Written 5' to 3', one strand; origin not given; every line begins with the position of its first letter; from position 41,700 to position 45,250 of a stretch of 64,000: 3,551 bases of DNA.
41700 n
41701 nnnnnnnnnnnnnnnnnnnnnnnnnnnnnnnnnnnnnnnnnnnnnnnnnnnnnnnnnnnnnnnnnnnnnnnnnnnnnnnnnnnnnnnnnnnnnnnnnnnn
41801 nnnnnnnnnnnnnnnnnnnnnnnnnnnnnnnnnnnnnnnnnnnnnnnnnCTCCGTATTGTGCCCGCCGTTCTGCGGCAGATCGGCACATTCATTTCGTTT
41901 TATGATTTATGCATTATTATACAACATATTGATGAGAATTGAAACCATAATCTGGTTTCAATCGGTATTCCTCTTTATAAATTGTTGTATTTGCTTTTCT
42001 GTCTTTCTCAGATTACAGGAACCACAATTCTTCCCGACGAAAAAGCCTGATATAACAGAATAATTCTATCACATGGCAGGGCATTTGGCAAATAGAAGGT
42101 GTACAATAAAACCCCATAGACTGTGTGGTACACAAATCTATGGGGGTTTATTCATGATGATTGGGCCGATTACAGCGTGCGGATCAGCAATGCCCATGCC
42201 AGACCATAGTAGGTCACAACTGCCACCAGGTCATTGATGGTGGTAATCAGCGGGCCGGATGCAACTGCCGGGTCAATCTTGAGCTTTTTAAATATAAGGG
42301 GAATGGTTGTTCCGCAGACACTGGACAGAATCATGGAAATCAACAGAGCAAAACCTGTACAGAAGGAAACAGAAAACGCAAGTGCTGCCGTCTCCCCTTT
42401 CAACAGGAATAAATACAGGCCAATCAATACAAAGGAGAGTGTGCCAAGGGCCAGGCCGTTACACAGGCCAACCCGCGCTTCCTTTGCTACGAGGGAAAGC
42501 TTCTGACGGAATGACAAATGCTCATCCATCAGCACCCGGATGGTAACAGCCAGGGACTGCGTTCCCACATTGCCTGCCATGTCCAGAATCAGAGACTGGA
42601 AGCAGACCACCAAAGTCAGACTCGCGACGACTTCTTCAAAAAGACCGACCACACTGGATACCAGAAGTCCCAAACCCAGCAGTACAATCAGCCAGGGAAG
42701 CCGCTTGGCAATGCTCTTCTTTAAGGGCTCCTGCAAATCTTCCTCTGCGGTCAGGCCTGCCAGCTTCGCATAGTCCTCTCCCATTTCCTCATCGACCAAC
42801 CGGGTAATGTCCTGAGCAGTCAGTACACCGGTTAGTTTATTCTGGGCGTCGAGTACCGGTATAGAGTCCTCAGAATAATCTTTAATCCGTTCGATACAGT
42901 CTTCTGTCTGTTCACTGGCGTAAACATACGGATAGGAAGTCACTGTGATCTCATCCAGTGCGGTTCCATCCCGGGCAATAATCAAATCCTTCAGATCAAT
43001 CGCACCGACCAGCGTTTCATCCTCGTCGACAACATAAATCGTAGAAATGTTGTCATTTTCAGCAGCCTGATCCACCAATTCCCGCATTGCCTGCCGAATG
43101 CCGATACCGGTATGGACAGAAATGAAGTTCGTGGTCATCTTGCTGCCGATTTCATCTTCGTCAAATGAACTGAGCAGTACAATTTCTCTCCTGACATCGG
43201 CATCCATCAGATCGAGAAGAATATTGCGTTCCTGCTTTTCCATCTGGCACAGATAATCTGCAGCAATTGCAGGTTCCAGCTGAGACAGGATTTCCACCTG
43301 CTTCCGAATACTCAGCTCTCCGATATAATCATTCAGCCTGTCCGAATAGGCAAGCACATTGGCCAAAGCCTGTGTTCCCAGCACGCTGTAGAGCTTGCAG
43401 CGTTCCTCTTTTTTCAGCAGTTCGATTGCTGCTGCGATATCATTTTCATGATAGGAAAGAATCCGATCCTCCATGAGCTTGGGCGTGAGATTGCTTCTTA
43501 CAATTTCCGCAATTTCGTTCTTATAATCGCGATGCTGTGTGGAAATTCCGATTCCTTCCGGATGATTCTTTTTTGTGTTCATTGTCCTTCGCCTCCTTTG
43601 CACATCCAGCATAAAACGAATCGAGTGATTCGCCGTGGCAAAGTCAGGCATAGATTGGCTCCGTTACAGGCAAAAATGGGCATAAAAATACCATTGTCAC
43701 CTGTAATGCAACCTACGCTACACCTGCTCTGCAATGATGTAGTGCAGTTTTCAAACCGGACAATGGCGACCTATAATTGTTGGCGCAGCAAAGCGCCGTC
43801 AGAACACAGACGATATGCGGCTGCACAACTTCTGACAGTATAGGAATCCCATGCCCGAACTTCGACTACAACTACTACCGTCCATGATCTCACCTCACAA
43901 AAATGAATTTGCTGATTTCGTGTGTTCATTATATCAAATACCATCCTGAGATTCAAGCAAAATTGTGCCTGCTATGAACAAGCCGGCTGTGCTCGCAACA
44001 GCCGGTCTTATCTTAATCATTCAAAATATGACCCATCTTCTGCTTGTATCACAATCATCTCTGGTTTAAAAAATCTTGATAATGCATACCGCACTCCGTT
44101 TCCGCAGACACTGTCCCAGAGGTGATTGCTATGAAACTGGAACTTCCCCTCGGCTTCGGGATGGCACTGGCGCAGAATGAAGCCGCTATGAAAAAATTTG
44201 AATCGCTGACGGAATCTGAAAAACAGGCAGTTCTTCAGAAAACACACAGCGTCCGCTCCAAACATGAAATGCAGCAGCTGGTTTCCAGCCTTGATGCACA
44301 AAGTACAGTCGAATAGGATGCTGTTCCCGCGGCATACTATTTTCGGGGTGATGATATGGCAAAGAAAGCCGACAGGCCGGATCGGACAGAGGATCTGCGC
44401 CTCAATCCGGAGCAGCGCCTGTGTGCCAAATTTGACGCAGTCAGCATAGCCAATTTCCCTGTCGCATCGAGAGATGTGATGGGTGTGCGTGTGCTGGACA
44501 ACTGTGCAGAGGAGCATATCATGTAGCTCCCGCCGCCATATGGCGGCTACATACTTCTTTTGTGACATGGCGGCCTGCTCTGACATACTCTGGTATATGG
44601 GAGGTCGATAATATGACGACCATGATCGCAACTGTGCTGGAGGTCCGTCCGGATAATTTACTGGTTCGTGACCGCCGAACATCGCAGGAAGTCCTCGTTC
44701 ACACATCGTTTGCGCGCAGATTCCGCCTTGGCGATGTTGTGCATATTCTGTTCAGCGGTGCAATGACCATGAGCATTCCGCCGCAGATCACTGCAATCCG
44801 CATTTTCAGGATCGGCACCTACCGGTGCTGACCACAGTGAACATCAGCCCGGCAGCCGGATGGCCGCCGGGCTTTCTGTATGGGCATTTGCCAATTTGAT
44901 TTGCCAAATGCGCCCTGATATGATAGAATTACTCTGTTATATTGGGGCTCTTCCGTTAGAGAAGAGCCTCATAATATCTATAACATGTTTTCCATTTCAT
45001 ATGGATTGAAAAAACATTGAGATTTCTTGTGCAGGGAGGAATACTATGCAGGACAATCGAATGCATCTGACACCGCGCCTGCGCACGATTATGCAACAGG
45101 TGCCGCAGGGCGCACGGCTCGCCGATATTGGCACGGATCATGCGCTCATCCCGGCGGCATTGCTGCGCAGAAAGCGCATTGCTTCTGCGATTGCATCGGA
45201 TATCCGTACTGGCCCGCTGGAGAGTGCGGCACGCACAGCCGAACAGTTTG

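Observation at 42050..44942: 44-bp inverted repeats, each an outward-facing promoter, flank an mgtE + small-ORF cassette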

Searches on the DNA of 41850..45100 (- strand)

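Call 8: search_rna_families(source=window, start=41850, end=45100, threshold=evalue, max_evalue=5)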
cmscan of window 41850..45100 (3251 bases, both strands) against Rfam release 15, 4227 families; matches with E-value up to 5: 1.
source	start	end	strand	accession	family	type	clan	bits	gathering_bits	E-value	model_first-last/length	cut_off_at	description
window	43645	43726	-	RF01025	mir-934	Gene; miRNA;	-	21.1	80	0.9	1-83/83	no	mir-934 microRNA precursor family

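Call 52: search_rna_families(source=L163, start=5200, end=6100, threshold=evalue, max_evalue=5)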
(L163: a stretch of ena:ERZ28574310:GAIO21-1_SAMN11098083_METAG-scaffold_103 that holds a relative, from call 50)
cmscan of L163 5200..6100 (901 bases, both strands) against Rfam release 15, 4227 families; matches with E-value up to 5: 2.
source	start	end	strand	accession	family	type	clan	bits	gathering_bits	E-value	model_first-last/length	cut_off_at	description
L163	5978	6048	+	RF02337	GlsR8_miR10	Gene; snRNA; snoRNA; CD-box;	-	15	100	4.4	1-70/70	no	Giardia snoRNA GlsR8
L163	5851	5937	+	RF02884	BcKCsr7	Gene; sRNA;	-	14.2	59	4.1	1-157/157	no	Burkholderia sRNA 7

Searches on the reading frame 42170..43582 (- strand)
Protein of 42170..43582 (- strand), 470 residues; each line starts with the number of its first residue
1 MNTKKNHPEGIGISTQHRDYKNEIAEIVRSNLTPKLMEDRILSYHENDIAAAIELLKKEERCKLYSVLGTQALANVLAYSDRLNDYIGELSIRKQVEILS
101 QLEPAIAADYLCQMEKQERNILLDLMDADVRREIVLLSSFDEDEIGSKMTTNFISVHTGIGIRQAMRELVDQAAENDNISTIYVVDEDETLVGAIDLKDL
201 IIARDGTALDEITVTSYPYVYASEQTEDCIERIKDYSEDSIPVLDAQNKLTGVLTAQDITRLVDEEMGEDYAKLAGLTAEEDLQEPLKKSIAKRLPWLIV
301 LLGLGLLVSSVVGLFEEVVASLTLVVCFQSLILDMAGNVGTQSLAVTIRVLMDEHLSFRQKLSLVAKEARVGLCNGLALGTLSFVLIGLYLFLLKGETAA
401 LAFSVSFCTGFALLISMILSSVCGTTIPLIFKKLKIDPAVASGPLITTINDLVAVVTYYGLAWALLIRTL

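Call 11: search_protein_families(library=pfam, proteins=[window:42170-43582:-], max_evalue=0.01)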
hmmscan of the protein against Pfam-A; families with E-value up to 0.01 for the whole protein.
window:42170-43582:- (470 aa): 3 families
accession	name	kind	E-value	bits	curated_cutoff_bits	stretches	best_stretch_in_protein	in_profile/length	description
PF01769.21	MgtE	-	1.9e-32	112.6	27.6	1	330-460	2-124/125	Divalent cation transporter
PF00571.33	CBS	-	5.6e-15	55.8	24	2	149-203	5-54/57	CBS domain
PF03448.22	MgtE_N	-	6.5e-12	46.3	25.9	1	44-143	1-102/102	MgtE intracellular N domain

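Call 43: find_encoding_contigs(protein=window:42170-43582:-, flank=4000, max_places=10)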
Protein window:42170-43582:- (470 aa): 21 contigs read that carry it; 10 places shown.
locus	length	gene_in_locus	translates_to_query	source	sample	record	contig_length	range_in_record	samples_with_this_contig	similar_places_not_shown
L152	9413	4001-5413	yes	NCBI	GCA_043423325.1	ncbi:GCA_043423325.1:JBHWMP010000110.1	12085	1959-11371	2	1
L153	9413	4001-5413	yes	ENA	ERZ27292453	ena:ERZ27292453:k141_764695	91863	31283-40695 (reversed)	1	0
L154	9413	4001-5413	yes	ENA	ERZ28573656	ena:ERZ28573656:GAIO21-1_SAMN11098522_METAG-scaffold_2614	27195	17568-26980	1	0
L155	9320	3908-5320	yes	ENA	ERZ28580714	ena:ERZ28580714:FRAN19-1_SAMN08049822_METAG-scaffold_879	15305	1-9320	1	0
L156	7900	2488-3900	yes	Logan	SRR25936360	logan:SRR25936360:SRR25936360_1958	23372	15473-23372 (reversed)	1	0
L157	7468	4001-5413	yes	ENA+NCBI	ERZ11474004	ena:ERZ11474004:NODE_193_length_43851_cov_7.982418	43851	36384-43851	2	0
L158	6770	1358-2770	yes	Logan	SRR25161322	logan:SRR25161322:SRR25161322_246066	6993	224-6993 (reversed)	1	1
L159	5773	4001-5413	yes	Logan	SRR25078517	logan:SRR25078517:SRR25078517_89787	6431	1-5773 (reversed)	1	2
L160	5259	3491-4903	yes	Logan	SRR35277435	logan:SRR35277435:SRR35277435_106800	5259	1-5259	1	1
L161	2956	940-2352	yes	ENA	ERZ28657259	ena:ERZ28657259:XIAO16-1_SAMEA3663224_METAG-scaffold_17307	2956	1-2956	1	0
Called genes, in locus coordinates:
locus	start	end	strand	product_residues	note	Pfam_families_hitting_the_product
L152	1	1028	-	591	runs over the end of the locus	PF05833:NFACT_N, PF05670:NFACT-R_1, PF18297:NFACT-R_2 (faint)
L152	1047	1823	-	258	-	PF01784:DUF34_NIF3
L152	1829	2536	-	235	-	PF12847:Methyltransf_18, PF04816:TrmK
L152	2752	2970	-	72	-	-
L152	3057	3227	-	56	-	-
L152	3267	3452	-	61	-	-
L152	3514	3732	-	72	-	-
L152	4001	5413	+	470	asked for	PF03448:MgtE_N, PF00571:CBS (weak), PF01769:MgtE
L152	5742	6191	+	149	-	PF01029:NusB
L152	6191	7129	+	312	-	PF00814:TsaD, PF22521:HypF_C_2 (weak)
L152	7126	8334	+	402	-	PF13742:tRNA_anti_2, PF01336:tRNA_anti-codon, PF02601:Exonuc_VII_L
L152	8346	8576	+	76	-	PF02609:Exonuc_VII_S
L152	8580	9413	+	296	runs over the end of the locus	PF00348:polyprenyl_synt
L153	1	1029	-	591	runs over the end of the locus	PF05833:NFACT_N, PF05670:NFACT-R_1, PF18297:NFACT-R_2 (faint)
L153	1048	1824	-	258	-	PF01784:DUF34_NIF3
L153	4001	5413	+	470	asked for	PF03448:MgtE_N, PF00571:CBS (weak), PF01769:MgtE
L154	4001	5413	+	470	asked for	PF03448:MgtE_N, PF00571:CBS (weak), PF01769:MgtE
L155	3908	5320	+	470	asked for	PF03448:MgtE_N, PF00571:CBS (weak), PF01769:MgtE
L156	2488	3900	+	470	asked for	PF03448:MgtE_N, PF00571:CBS (weak), PF01769:MgtE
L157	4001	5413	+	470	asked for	PF03448:MgtE_N, PF00571:CBS (weak), PF01769:MgtE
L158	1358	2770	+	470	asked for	PF03448:MgtE_N, PF00571:CBS (weak), PF01769:MgtE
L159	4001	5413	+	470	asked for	PF03448:MgtE_N, PF00571:CBS (weak), PF01769:MgtE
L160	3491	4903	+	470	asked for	PF03448:MgtE_N, PF00571:CBS (weak), PF01769:MgtE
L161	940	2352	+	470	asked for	PF03448:MgtE_N, PF00571:CBS (weak), PF01769:MgtE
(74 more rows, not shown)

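Call 49: find_homologous_proteins(query=window:42170-43582:-, max_evalue=1e-50)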
Query window:42170-43582:- (470 aa): 8000 proteins with E <= 1e-50 among 8000 candidates; the best 120 are listed.
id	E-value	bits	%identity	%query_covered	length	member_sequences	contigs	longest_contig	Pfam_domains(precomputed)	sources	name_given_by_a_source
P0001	1.6e-296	1001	100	100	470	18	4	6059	PF01769.22,PF00571.34,PF03448.23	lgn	-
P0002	3.0e-228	776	78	100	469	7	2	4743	PF01769.22,PF00571.34,PF03448.23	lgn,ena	-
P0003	4.1e-228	776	81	97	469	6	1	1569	PF01769.22,PF00571.34,PF03448.23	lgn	-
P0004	1.4e-227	774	79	100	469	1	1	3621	PF01769.22,PF00571.34,PF03448.23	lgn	-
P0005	2.0e-227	773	78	100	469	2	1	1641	PF01769.22,PF00571.34,PF03448.23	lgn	-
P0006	5.8e-226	769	77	100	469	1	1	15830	PF01769.22,PF00571.34,PF03448.23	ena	-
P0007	6.7e-226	768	78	100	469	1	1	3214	PF01769.22,PF00571.34,PF03448.23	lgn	-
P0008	7.2e-226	768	77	100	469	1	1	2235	PF01769.22,PF00571.34,PF03448.23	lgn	-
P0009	7.6e-226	768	77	100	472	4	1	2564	PF01769.22,PF00571.34,PF03448.23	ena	-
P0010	9.0e-226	768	77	100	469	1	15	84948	PF01769.22,PF00571.34,PF03448.23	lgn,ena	-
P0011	1.2e-225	768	74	100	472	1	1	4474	PF01769.22,PF00571.34,PF03448.23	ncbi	-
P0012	1.5e-225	767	77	100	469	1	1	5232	PF01769.22,PF00571.34,PF03448.23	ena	-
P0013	2.0e-225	767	77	100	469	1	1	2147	PF01769.22,PF00571.34,PF03448.23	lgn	-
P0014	2.9e-225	766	77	100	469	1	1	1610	PF01769.22,PF00571.34,PF03448.23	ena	-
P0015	3.6e-225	766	77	100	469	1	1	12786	PF01769.22,PF00571.34,PF03448.23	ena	-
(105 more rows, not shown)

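Call 50: find_encoding_contigs(protein=P0010, flank=6000, max_places=3)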
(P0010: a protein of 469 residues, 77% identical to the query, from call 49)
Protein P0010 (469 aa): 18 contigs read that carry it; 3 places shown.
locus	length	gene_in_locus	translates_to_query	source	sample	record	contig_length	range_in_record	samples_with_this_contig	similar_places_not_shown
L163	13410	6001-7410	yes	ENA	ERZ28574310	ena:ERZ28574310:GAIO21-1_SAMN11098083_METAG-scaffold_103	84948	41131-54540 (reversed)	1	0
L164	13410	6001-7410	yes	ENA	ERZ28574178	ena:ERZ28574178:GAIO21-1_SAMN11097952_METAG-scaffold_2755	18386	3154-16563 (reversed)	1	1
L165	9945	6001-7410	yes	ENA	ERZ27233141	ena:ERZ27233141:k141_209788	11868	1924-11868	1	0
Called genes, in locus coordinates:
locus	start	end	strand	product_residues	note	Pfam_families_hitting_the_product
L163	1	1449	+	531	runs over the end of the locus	PF03323:GerA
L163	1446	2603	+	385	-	-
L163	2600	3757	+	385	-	PF25198:Spore_GerAC_N, PF05504:Spore_GerAC (faint)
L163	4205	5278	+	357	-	PF04346:EutH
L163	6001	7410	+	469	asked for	PF03448:MgtE_N, PF00571:CBS (weak), PF01769:MgtE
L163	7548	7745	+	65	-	-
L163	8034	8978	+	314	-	PF03547:Mem_trans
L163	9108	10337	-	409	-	PF09587:PGA_cap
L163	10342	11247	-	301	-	PF03816:LytR_cpsA_psr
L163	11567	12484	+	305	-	PF01565:FAD_binding_4, PF02873:MurB_C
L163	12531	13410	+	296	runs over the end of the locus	PF03668:RapZ-like_N, PF22740:PapZ_C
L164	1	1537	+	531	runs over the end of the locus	PF03323:GerA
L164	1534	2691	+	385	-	-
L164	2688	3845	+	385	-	PF25198:Spore_GerAC_N, PF05504:Spore_GerAC (faint)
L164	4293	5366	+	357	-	PF04346:EutH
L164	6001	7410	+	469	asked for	PF03448:MgtE_N, PF00571:CBS (weak), PF01769:MgtE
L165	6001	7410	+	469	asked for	PF03448:MgtE_N, PF00571:CBS (weak), PF01769:MgtE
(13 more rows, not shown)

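Call 62: search_protein_families(library=ncbifam, proteins=[window:42170-43582:-], max_evalue=0.01)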
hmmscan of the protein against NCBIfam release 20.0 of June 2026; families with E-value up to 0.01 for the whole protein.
window:42170-43582:- (470 aa): 18 families
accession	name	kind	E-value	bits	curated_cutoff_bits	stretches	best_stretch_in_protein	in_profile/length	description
TIGR00400.1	mgtE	equivalog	1.7e-76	257.8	232.75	1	39-466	25-447/450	magnesium transporter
TIGR01186.1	proV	subfamily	4.7e-09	35.8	326.6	1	133-265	232-359/363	betaine/proline/choline family ABC transporter ATP-binding protein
NF041552.1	TF_PrdR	equivalog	1.3e-06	27.1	795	1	145-274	8-136/577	sigma-54 dependent transcriptional regulator PrdR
TIGR01302.1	IMP_dehydrog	equivalog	1.3e-05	24.3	481.5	1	169-262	101-199/450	IMP dehydrogenase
NF005869.0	PRK07807.1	equivalog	1.9e-05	23.9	549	1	180-261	121-202/479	GuaB1 family IMP dehydrogenase-related protein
NF041630.1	CBS_CbpB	equivalog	2.7e-05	24.1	125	0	240-279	44-83/143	cyclic-di-AMP-binding protein CbpB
NF008581.0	PRK11543.1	equivalog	5e-05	22.5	481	1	119-201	240-316/321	arabinose-5-phosphate isomerase GutQ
TIGR00393.1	kpsF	subfamily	6.2e-05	22.7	203.7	0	125-195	203-267/268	KpsF/GutQ family sugar-phosphate isomerase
NF053704.1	TransRegCcpNBacil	equivalog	9e-05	21.9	260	1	177-262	103-201/208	transcriptional regulator CcpN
NF011447.0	PRK14869.2-3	equivalog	0.00027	19.7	522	0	240-270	101-131/540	putative manganese-dependent inorganic diphosphatase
NF011443.0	PRK14869.1-5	equivalog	0.00027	19.5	335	0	219-269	81-131/546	putative manganese-dependent inorganic diphosphatase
NF053603.1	HhpR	exception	0.0003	20.1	520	1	172-261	25-115/282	CBS domain-containing high hydrostatic pressure regulator HhpR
NF052358.1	GMPRedGuaB1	equivalog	0.00041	19.6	675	1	175-261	116-202/479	GMP reductase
NF011448.0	PRK14869.2-4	equivalog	0.0036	15.7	562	0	228-263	95-130/563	putative manganese-dependent inorganic diphosphatase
NF038279.1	TF_CBS_SpxR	exception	0.0037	16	600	1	176-264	218-306/427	CBS-HotDog domain-containing transcription factor SpxR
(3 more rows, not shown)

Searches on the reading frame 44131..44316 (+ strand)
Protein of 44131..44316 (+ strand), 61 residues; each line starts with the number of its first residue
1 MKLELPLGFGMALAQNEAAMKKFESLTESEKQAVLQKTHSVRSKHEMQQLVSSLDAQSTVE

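Call 11: search_protein_families(library=pfam, proteins=[window:44131-44316:+], max_evalue=0.01)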
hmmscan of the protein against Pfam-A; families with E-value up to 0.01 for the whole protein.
window:44131-44316:+ (61 aa): 1 family
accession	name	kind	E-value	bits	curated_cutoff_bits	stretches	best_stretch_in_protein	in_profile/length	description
PF13376.11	OmdA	-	6.7e-05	23.2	25.6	1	3-40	2-39/60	Bacteriocin-protection, YdeI or OmpD-Associated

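Call 62: search_protein_families(library=ncbifam, proteins=[window:44131-44316:+], max_evalue=0.01)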
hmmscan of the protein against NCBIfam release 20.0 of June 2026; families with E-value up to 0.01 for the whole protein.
window:44131-44316:+ (61 aa): 0 families

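Call 63: search_protein_families(library=phrogs, proteins=[window:44131-44316:+], max_evalue=0.01)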
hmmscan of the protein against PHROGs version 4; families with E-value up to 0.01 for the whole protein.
window:44131-44316:+ (61 aa): 0 families
